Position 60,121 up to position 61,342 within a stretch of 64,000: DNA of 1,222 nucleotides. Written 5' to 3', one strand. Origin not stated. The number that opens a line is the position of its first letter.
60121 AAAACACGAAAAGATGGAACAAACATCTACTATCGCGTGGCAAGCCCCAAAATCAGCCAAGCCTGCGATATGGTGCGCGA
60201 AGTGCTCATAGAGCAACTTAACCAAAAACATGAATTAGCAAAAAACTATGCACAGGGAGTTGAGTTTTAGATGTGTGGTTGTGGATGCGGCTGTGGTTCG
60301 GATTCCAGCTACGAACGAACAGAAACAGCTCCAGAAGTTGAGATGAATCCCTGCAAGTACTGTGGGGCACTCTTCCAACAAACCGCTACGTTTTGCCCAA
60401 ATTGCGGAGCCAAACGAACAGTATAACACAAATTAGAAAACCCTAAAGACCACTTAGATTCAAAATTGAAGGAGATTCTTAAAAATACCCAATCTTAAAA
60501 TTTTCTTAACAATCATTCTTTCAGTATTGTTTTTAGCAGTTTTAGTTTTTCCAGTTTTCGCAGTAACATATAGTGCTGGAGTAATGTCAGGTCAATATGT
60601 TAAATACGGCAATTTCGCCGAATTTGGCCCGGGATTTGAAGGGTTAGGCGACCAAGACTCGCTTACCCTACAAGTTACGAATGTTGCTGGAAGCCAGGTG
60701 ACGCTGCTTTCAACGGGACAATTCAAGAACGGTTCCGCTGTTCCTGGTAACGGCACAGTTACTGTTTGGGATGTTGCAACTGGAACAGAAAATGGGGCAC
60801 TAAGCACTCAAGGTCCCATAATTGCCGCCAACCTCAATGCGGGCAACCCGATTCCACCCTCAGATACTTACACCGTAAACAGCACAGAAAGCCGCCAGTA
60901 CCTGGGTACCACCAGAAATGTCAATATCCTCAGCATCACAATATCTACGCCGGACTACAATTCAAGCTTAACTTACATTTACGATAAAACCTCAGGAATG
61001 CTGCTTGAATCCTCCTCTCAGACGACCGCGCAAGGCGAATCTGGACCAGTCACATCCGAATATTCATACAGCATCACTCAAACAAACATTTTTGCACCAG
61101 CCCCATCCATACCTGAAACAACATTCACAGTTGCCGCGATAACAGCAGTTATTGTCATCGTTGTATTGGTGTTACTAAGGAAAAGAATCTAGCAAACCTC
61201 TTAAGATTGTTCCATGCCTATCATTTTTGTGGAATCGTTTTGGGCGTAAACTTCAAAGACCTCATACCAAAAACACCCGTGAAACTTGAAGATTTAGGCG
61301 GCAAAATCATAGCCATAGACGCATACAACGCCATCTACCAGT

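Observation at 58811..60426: Candidate archaeal metal/thiol-stress system: ArsR, a CGCGCGC microprotein and a Met-rich exported PepSY protein with shared operators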

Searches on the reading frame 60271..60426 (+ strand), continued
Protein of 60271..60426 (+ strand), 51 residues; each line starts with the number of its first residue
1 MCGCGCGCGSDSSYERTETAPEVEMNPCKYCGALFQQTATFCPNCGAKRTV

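Call 67: search_protein_families(library=pfam, proteins=[L028:5991-6302:-, L050:3193-3453:+, L018:28-450:+, L036:7250-7696:+, L035:6043-6642:-, L043:5940-6551:+, L012:3862-6150:-, L042:5724-7958:-, L017:6241-6585:+, L027:1264-1860:+], max_evalue=0.001)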
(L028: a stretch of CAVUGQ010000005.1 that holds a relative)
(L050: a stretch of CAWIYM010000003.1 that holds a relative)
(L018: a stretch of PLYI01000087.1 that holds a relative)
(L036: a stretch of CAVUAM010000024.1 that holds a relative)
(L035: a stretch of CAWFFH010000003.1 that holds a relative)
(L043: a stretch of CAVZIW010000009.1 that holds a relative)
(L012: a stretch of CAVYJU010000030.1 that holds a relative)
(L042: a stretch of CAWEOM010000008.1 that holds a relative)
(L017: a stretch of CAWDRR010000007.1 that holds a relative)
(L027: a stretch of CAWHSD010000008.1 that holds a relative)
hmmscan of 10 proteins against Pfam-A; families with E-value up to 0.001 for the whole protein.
L028:5991-6302:- (103 aa): 1 family
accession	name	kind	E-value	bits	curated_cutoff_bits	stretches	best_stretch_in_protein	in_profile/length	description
PF00403.32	HMA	-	4.3e-07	30.7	24.8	1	23-83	2-62/62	Heavy-metal-associated domain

L050:3193-3453:+ (86 aa): 0 families

L018:28-450:+ (140 aa): 2 families
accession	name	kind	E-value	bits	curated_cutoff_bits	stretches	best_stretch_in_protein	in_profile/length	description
PF09851.14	SHOCT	-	2.9e-08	33.6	27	1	116-139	4-27/28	Short C-terminal domain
PF06195.18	DUF996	-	0.00052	20.7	31.3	1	16-84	25-89/138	Protein of unknown function (DUF996)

L036:7250-7696:+ (148 aa): 0 families

L035:6043-6642:- (199 aa): 0 families

L043:5940-6551:+ (203 aa): 2 families
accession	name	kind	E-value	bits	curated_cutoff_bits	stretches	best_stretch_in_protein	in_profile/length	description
PF04191.18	PEMT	-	1.9e-13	51.2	25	1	81-186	3-104/105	Phospholipid methyltransferase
PF04140.19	ICMT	-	1.1e-05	26.1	24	1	117-181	29-94/95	Isoprenylcysteine carboxyl methyltransferase (ICMT) family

L012:3862-6150:- (762 aa): 1 family
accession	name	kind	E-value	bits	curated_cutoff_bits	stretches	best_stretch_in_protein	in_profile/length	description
PF13360.13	PQQ_2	-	2.8e-08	34.1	27.6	1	576-753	6-145/233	Outer membrane protein assembly factor BamB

L042:5724-7958:- (744 aa): 7 families
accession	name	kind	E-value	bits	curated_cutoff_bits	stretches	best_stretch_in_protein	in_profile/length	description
PF08447.18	PAS_3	-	7.7e-36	122.7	25.6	3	303-385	3-86/89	PAS fold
PF13426.13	PAS_9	-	6.8e-29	100.6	27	2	418-517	3-103/103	PAS domain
PF00072.30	Response_reg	-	4.4e-25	88.4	30.2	1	20-127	1-106/111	Response regulator receiver domain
PF00989.32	PAS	-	2.4e-24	86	22.6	2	407-515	2-113/113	PAS fold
PF08448.16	PAS_4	-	2.4e-21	76.5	23.1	2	160-264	6-109/110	PAS fold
PF02518.31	HATPase_c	-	1.1e-16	61.7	26.4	1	643-743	5-110/111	Histidine kinase-, DNA gyrase B-, and HSP90-like ATPase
PF13188.13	PAS_8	-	1.4e-16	60.2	21.8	2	407-462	2-57/65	PAS domain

L017:6241-6585:+ (114 aa): 3 families
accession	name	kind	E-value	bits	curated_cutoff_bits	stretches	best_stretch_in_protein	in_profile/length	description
PF12773.13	DZR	-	0.00024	21.6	27.3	0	4-35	12-36/45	Double zinc ribbon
PF09723.15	Zn_ribbon_8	-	0.00039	20.8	34.4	0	67-82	1-16/41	Zinc ribbon domain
PF13248.11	Zn_ribbon_3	-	0.00096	19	27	0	3-13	15-25/26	zinc-ribbon domain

L027:1264-1860:+ (198 aa): 2 families
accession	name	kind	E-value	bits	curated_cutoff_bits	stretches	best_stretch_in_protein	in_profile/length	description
PF03358.20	FMN_red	-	4.4e-32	111.2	24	1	5-157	3-148/152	NADPH-dependent FMN reductase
PF02525.22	Flavodoxin_2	-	6.6e-06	26.4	27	1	63-105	66-108/198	Flavodoxin-like fold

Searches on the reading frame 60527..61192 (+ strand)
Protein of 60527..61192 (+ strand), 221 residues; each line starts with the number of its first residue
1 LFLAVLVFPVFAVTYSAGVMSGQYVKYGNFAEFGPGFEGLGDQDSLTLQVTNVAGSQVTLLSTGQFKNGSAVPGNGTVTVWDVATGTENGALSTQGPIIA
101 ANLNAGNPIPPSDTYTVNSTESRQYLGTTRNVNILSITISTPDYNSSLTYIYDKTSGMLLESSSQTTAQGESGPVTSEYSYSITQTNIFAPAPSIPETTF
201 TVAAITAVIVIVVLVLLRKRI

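Call 3: search_protein_families(library=pfam, proteins=[window:60527-61192:+], max_evalue=1)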
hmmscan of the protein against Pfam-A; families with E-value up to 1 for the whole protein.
window:60527-61192:+ (221 aa): 1 family
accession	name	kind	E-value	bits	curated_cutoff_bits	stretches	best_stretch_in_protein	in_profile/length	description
PF00746.26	Gram_pos_anchor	-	0.083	13.3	20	1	198-220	18-40/43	LPXTG cell wall anchor motif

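Call 4: search_protein_families(library=ncbifam, proteins=[window:60527-61192:+], max_evalue=1)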
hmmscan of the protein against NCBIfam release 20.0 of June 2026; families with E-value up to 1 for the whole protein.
window:60527-61192:+ (221 aa): 0 families

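Call 31: find_homologous_proteins(query=window:60527-61192:+, max_evalue=0.001)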
Query window:60527-61192:+ (221 aa): 392 proteins with E <= 0.001 among 815 candidates; the best 120 are listed.
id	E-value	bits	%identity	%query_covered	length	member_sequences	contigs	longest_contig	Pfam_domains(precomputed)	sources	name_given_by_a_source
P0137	2.2e-134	463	100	100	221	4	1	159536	-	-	-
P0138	1.0e-120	419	90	100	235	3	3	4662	-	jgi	jgi:hypothetical protein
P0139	6.5e-106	370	79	100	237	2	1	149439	-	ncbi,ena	-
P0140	1.0e-103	363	78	100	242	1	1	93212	-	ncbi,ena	-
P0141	1.9e-103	362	78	99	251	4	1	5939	-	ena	-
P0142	2.5e-102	359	77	100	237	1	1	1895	-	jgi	jgi:hypothetical protein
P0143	4.7e-96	338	74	100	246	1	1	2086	-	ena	-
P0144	5.6e-96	338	72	100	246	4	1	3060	-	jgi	jgi:hypothetical protein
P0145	1.3e-95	337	81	86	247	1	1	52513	-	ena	-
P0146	5.9e-95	335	69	100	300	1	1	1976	-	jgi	jgi:hypothetical protein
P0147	7.9e-95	334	77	89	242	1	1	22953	-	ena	-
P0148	1.6e-94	333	73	92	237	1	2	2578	-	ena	-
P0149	1.4e-92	327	70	100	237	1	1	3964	-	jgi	jgi:hypothetical protein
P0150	1.8e-92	326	72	100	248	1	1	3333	-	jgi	jgi:hypothetical protein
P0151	1.9e-92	326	71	100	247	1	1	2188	-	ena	-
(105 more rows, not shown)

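Call 47: predict_structure(alignment_id=A3)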
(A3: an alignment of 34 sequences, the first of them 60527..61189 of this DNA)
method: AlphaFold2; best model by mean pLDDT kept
length: 221 residues; sequences in the alignment: 34
mean_pLDDT: 60.8   pTM: 0.46
mean pLDDT of the five models: 60.8, 60.1, 59.2, 54.5, 51.6
residues with pLDDT >= 90: 0; 70-90: 69; 50-70: 101; < 50: 51
segments of 3 or more residues with pLDDT < 50: 1-13, 34-42, 67-73, 108-111, 185-198
pLDDT, mean of each block of 10 residues (from residue 1): 43 53 59 46 61 79 53 62 72 58 53 63 71 76 72 64 66 53 41 40 74 78 54
secondary structure, 60 per line:
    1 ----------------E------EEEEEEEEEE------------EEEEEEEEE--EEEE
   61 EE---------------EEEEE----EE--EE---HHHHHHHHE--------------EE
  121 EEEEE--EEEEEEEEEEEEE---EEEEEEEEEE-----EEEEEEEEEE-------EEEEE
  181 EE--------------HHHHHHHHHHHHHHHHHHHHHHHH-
elements in order: E24-33 E46-54 E57-62 E78-82 H96-103 E119-125 E128-140 E144-153 E159-168 E176-182 H197-220

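Call 51: fold_search(model_id=the predicted structure, library=pdb)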
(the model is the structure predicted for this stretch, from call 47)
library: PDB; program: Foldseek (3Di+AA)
matches with E <= 10: 1128; with E <= 0.001: 1
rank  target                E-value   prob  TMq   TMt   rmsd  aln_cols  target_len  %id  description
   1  8i34_A                9.6e-04  1.00  0.35  0.41   9.1       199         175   12  The crystal structure of EPD-BCP1 from a marine sponge (released 2023-08-16)
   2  7n3v_B                2.5e-03  0.99  0.30  0.27  14.1       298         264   12  Crystal structure of Mycobacterium smegmatis LmcA (released 2022-04-13)
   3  8cgm_A                2.8e-03  0.97  0.27  0.29  11.1       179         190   14  Structure of the lipoprotein transporter LolA from Porphyromonas gingivalis (released 2023-06-21)
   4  7n3v_A                8.4e-03  0.97  0.32  0.28  13.5       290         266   12  Crystal structure of Mycobacterium smegmatis LmcA (released 2022-04-13)
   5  9bd1                  1.0e-02  0.92  0.33  0.10  13.7       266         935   10  beta/alpha1 region of ApoB 100 (released 2024-12-25)
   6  6e7o_C                1.7e-02  0.98  0.30  0.41   9.2       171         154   10  Crystal structure of deglycosylated human EPDR1 (released 2019-01-23)
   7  4xmc                  3.5e-02  0.44  0.19  0.22  15.5       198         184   11  Crystal structure of nitrophorin 7 from Rhodnius prolixus at pH 5.8 (released 2015-07-29)
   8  6e8a_A                3.7e-02  0.20  0.13  0.14  20.0       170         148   12  Crystal structure of DcrB from Salmonella enterica at 1.92 Angstroms resolution (released 2018-10-31)
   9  4es7                  4.4e-02  0.75  0.21  0.27  20.0       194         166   13  crystal structure of protein HC from Homo sapiens at 2 angstrom (released 2013-04-24)
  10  2in5_B                4.6e-02  0.85  0.32  0.37   8.4       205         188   11  Crystal Structure of the hypothetical lipoprotein YmcC from Escherichia coli (K12), Northeast Structural Genomics targ (released 2006-11-07)
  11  9bd8_A                4.6e-02  0.66  0.31  0.18  11.3       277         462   11  ApoB 100 beta barrel bound to LDLR beta propeller (released 2024-12-25)
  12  1lsh_A                5.4e-02  0.72  0.33  0.11  12.5       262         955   11  LIPID-PROTEIN INTERACTIONS IN LIPOVITELLIN (released 2002-07-31)
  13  6e8a_B                5.4e-02  0.16  0.12  0.15  19.8       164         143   10  Crystal structure of DcrB from Salmonella enterica at 1.92 Angstroms resolution (released 2018-10-31)
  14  8ah9                  5.7e-02  0.72  0.22  0.36   9.9       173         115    9  De novo retro-aldolase RAbetaB-16.1 (released 2023-08-16)
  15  4xmh_A                6.0e-02  0.23  0.16  0.18  19.1       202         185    9  Crystal structure of nitrophorin 7 from Rhodnius prolixus at pH 7.8 complexed with Gly-Gly-Gly (released 2015-07-29)
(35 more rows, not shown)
